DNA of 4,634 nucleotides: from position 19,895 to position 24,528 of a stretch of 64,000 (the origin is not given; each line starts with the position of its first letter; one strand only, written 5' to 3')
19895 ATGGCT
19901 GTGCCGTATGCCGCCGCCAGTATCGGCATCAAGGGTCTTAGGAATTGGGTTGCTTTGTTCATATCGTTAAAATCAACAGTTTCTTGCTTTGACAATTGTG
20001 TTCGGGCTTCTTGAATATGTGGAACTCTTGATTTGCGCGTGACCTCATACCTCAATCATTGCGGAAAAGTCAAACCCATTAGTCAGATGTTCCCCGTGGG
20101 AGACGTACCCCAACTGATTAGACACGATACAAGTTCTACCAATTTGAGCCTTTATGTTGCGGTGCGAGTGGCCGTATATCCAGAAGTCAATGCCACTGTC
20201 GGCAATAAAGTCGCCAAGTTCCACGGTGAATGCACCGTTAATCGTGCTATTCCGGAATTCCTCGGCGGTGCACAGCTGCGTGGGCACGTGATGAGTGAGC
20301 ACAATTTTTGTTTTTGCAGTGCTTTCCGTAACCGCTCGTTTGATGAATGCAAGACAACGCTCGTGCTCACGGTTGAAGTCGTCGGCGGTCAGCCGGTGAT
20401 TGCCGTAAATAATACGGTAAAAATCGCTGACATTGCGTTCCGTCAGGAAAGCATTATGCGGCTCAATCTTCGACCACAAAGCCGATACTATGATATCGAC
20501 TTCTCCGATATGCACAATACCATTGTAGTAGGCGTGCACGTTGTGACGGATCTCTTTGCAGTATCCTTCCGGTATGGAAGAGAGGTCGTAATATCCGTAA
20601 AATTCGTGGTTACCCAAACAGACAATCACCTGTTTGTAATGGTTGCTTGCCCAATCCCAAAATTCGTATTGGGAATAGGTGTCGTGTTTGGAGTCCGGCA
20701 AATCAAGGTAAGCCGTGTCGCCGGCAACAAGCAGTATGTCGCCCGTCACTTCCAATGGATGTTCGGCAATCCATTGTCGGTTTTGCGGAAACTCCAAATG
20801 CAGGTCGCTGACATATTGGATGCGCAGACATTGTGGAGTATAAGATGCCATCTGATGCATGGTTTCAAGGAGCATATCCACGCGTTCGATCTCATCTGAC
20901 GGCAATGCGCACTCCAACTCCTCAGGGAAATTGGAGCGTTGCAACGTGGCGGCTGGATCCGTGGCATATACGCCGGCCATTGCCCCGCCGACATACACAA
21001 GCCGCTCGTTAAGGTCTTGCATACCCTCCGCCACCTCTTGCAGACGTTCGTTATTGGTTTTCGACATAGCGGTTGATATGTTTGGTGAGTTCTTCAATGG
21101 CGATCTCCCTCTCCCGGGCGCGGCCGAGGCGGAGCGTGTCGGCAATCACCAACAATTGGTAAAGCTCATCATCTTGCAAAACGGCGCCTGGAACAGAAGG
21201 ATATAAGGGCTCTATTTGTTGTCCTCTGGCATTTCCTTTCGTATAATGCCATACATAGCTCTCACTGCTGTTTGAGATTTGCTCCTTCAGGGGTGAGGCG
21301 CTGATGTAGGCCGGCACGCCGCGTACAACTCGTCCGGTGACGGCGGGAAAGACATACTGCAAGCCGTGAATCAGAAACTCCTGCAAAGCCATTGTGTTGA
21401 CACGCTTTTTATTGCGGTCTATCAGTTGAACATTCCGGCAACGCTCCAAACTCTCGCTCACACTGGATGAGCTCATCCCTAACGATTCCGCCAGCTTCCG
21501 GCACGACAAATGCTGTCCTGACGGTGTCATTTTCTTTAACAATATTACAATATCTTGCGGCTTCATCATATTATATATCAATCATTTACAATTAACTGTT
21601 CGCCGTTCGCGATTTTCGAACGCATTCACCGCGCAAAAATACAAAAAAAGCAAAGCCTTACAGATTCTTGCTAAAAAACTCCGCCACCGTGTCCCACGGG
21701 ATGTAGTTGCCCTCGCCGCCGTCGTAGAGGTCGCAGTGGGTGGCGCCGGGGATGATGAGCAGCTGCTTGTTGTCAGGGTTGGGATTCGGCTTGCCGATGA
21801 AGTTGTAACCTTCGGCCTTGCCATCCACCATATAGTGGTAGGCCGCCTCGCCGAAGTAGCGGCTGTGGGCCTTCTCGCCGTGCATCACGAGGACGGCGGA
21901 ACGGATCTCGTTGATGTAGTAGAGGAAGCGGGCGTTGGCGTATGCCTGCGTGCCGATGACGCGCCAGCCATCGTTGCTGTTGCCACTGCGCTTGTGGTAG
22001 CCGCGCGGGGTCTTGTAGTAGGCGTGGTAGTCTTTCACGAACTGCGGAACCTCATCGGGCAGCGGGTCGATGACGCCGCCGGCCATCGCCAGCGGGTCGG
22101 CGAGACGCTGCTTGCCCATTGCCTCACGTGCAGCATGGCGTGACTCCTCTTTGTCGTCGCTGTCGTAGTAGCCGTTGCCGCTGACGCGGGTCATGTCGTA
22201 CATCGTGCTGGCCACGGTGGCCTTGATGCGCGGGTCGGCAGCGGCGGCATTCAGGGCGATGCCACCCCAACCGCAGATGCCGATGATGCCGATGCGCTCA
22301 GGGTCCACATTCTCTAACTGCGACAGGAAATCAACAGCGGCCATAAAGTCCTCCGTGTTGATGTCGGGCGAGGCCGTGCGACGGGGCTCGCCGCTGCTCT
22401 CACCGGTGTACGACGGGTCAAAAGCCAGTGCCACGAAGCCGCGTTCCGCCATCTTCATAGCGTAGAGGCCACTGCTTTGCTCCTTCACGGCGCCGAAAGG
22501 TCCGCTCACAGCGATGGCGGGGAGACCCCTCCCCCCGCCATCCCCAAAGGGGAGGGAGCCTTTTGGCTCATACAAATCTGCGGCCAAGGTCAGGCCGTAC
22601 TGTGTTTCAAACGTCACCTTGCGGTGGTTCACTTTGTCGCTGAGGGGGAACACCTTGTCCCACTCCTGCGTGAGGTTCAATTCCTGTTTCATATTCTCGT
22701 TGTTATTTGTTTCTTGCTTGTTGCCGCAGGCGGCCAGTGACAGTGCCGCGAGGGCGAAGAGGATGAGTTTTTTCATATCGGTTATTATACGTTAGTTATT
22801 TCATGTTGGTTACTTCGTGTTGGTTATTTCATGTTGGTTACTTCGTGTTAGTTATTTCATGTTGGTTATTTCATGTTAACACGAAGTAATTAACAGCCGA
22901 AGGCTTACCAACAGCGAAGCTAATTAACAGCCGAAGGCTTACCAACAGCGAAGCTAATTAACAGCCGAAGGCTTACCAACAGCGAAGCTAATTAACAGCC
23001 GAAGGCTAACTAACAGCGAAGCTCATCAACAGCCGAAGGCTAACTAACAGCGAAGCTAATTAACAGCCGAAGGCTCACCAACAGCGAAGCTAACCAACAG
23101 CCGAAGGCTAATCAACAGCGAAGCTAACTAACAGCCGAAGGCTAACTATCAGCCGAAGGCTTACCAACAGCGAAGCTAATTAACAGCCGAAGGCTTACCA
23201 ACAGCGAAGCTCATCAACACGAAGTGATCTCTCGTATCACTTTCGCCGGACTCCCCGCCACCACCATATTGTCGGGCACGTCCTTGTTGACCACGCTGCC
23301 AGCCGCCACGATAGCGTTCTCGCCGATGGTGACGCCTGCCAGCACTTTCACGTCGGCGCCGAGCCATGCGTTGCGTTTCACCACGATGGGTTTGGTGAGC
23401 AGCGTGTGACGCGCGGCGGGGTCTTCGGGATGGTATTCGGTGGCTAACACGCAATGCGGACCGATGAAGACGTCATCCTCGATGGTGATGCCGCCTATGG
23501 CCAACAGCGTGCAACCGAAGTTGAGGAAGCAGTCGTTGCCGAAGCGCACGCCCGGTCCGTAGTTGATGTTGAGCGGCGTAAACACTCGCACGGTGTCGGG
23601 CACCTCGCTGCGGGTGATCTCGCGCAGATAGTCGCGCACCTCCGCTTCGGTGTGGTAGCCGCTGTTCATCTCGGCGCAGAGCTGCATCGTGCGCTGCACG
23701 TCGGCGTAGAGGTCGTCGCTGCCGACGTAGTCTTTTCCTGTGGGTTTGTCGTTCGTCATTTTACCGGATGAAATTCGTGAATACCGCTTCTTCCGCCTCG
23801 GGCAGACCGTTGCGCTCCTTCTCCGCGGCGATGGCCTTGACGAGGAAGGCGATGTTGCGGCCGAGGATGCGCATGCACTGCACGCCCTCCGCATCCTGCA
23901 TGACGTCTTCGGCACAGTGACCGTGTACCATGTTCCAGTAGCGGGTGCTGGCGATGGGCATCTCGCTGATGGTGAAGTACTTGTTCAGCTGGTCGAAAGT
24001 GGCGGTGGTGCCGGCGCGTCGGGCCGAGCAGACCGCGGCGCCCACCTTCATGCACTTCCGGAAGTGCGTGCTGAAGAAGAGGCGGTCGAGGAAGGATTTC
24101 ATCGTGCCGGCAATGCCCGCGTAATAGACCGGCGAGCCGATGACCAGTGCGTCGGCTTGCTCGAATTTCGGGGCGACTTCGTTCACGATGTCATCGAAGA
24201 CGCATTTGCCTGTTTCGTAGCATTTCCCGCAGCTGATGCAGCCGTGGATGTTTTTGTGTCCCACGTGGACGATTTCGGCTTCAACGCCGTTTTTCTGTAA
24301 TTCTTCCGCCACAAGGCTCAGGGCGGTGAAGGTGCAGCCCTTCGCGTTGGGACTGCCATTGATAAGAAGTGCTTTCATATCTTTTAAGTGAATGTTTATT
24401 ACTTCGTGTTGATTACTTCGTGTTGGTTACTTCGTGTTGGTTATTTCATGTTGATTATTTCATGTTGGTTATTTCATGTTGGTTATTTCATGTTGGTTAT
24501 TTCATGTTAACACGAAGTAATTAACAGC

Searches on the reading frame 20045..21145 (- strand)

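Call 8: search_protein_families(library=pfam, proteins=[window:20045-21145:-], max_evalue=0.01)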
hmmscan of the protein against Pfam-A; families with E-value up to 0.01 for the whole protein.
window:20045-21145:- (366 aa): 2 families
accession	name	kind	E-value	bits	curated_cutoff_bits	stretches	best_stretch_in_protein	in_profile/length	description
PF00149.33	Metallophos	-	2.6e-13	51.3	21.5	1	108-329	2-190/191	Calcineurin-like phosphoesterase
PF12850.12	Metallophos_2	-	1.8e-05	25.3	27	1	108-341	2-130/154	Calcineurin-like phosphoesterase superfamily domain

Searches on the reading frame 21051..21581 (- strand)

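Call 8: search_protein_families(library=pfam, proteins=[window:21051-21581:-], max_evalue=0.01)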
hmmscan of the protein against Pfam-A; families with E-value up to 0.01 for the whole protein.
window:21051-21581:- (176 aa): 4 families
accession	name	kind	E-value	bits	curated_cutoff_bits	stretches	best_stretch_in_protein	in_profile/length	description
PF01325.25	Fe_dep_repress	-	0.0042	17.7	26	1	26-60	24-58/60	Iron dependent repressor, N-terminal DNA binding domain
PF00392.27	GntR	-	0.005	16.9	27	0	19-59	18-59/64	Bacterial regulatory proteins, gntR family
PF13412.12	HTH_24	-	0.0054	16.7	21.9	0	24-49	17-42/48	Winged helix-turn-helix DNA-binding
PF13545.12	HTH_Crp_2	-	0.0085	16.5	27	0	25-60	23-58/70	Crp-like helix-turn-helix domain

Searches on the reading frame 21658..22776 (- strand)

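Call 8: search_protein_families(library=pfam, proteins=[window:21658-22776:-], max_evalue=0.01)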
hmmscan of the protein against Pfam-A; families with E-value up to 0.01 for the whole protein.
window:21658-22776:- (372 aa): 8 families
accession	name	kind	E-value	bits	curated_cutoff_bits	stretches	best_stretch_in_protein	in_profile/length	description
PF01738.24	DLH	-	1.8e-07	31.4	21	1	99-189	27-126/217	Dienelactone hydrolase family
PF12740.14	PETase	-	5.2e-06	26.5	28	1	84-197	53-162/263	PET hydrolase-like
PF05448.18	AXE1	-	1.4e-05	24.5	21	1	143-191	159-207/321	Acetyl xylan esterase (AXE1)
PF00326.27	Peptidase_S9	-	9.4e-05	22.4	22.6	1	109-186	10-91/213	Prolyl oligopeptidase family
PF00561.26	Abhydrolase_1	-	0.00013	22.2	25.8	1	111-352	25-243/245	alpha/beta hydrolase fold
PF08840.17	BAAT_C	-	0.00066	20.2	20.9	1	142-190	4-52/210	BAAT / Acyl-CoA thioester hydrolase C terminal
PF22244.2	GCE_fung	-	0.0018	18.6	27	1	148-190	91-135/231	Glucuronyl esterase, fungi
PF12146.15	Hydrolase_4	-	0.0083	15.9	27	0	106-190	24-107/239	Serine aminopeptidase, S33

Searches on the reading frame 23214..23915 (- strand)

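Call 8: search_protein_families(library=pfam, proteins=[window:23214-23915:-], max_evalue=0.01)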
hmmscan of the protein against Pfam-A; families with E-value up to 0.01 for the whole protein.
window:23214-23915:- (233 aa): 2 families
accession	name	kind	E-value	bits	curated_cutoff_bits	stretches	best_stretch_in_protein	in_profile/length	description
PF00132.30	Hexapep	-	1.9e-13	49.9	27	1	177-211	2-36/36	Bacterial transferase hexapeptide (six repeats)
PF14602.12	Hexapep_2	-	4.2e-07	30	27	1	177-210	2-33/34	Hexapeptide repeat of succinyl-transferase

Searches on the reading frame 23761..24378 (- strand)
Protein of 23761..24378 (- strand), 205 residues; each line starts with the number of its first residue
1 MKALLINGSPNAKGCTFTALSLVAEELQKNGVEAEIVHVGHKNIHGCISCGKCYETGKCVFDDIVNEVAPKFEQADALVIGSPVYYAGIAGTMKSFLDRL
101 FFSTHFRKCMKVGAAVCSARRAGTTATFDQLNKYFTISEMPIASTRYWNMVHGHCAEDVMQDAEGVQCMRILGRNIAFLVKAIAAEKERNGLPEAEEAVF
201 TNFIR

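Call 9: search_protein_families(library=pfam, proteins=[window:23761-24378:-], max_evalue=0.01)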
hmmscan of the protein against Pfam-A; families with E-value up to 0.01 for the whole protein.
window:23761-24378:- (205 aa): 3 families
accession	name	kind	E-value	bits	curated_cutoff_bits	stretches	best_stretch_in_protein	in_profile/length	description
PF03358.20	FMN_red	-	1.6e-30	106.1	24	1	1-153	1-150/152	NADPH-dependent FMN reductase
PF02525.22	Flavodoxin_2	-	2.3e-10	41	27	1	1-102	1-105/198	Flavodoxin-like fold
PF12724.12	Flavodoxin_5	-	0.00028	21.7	27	1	66-98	35-67/145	Flavodoxin domain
